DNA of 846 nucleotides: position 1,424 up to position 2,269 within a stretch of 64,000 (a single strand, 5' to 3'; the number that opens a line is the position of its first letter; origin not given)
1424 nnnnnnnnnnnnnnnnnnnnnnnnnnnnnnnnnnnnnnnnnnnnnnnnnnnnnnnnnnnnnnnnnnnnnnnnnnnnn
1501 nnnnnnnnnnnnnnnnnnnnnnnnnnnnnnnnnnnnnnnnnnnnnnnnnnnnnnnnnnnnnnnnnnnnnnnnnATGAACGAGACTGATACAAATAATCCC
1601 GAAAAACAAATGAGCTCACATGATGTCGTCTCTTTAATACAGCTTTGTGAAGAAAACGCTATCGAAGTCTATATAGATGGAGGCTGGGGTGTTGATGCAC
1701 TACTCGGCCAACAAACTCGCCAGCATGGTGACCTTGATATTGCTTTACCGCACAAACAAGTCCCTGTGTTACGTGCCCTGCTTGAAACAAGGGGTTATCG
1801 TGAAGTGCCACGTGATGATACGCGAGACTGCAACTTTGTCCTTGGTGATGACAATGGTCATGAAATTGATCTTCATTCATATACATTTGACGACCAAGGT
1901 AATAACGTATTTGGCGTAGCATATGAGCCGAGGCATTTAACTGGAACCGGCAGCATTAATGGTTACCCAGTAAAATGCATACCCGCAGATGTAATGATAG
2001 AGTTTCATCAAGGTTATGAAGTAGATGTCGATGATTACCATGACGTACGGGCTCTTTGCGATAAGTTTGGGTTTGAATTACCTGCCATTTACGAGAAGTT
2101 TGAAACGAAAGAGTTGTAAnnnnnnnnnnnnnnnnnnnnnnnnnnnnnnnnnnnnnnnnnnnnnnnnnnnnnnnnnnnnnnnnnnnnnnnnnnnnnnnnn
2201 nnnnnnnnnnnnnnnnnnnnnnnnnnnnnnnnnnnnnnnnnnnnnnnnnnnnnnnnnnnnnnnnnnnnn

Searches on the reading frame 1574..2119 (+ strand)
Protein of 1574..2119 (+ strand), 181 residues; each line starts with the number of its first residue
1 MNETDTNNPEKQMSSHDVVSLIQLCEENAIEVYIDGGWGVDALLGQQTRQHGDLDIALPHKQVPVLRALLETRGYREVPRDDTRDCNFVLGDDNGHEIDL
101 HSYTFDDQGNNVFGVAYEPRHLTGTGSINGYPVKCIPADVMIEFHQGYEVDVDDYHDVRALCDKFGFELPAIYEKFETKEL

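Call 62: find_encoding_contigs(protein=window:1574-2119:+, flank=10000, max_places=3)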
Protein window:1574-2119:+ (181 aa): 1 contig read that carries it; 1 place shown.
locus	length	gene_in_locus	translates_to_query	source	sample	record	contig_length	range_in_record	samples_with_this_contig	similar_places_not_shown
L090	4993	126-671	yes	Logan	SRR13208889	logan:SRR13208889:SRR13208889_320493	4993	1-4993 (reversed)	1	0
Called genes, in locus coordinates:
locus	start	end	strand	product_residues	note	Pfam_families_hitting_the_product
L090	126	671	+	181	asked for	PF14907:NTP_transf_5 (weak), PF10706:Aminoglyc_resit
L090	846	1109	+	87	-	-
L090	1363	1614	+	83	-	PF01371:Trp_repressor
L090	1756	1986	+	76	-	-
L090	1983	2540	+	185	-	-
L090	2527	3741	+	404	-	PF00291:PALP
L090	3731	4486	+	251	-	PF00290:Trp_syntA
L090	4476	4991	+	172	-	?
